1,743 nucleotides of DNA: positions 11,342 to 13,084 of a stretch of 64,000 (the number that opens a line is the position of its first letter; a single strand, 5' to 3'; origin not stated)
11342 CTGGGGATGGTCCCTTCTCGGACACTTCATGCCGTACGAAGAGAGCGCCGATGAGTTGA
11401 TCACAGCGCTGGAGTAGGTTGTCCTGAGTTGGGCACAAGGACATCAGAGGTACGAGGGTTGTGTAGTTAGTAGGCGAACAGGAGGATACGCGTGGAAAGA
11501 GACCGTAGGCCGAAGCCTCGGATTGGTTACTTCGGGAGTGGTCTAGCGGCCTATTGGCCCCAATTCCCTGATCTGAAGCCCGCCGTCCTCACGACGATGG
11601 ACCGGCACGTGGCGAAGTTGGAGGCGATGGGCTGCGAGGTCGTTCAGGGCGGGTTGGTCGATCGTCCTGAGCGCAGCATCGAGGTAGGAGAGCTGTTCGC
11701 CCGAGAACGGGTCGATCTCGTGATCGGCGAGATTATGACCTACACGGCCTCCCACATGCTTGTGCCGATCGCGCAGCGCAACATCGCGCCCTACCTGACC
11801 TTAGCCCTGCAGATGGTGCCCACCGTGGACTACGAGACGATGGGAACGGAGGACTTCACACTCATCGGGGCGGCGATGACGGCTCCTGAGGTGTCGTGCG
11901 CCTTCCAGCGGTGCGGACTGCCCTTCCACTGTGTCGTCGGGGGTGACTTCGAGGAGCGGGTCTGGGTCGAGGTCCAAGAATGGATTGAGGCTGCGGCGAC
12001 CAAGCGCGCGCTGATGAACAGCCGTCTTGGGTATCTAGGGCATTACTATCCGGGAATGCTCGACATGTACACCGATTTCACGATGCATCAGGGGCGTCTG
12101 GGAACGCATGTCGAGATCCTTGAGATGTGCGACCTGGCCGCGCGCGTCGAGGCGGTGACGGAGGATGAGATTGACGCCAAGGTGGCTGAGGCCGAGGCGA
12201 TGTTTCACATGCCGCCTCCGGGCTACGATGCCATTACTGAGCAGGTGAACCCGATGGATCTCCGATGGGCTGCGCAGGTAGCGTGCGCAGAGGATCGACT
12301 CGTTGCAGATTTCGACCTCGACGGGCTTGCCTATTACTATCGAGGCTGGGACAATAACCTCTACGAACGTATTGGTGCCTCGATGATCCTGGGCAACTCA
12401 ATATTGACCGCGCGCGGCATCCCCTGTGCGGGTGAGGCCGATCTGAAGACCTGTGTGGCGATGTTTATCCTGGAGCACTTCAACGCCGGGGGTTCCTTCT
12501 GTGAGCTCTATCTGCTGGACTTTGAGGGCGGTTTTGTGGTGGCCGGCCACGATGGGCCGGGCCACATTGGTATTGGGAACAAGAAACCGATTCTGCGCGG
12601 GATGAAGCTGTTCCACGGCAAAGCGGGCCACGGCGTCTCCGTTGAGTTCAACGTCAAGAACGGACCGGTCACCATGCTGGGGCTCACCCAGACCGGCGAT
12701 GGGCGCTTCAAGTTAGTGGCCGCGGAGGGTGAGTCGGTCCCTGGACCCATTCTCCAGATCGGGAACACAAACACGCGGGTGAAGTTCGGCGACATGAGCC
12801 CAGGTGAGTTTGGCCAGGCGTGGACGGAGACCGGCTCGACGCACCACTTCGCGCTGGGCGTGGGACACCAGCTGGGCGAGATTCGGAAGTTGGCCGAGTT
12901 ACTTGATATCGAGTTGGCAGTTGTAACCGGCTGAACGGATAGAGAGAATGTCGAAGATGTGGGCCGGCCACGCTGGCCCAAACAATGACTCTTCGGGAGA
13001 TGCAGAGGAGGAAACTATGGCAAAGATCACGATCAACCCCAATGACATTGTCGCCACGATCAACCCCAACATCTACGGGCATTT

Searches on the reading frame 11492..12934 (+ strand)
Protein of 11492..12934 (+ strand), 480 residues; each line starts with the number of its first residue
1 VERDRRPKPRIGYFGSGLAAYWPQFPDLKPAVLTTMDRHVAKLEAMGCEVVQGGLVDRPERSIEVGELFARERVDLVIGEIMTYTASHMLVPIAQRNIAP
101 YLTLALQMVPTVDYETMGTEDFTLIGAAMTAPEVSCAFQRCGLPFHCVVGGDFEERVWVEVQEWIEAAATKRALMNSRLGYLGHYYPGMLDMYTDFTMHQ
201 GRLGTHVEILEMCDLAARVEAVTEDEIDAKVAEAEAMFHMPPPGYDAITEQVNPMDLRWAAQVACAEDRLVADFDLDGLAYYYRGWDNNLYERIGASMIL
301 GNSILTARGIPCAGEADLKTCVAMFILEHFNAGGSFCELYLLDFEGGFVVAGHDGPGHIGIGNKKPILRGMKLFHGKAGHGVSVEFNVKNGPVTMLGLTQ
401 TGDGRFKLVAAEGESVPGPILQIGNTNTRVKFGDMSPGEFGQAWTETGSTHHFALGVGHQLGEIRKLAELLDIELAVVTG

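Call 64: search_protein_families(library=pfam, proteins=[window:11492-12934:+], max_evalue=0.00001)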
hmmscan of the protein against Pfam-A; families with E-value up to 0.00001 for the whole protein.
window:11492-12934:+ (480 aa): 2 families
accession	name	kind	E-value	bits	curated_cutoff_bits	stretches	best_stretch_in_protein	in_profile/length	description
PF11762.14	Arabinose_Iso_C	-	2.8e-10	40.6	25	1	334-474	2-144/144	L-arabinose isomerase C-terminal domain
PF02952.23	Fucose_iso_C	-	8.3e-07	29.2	29.3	1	382-476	41-140/143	L-fucose isomerase, C-terminal domain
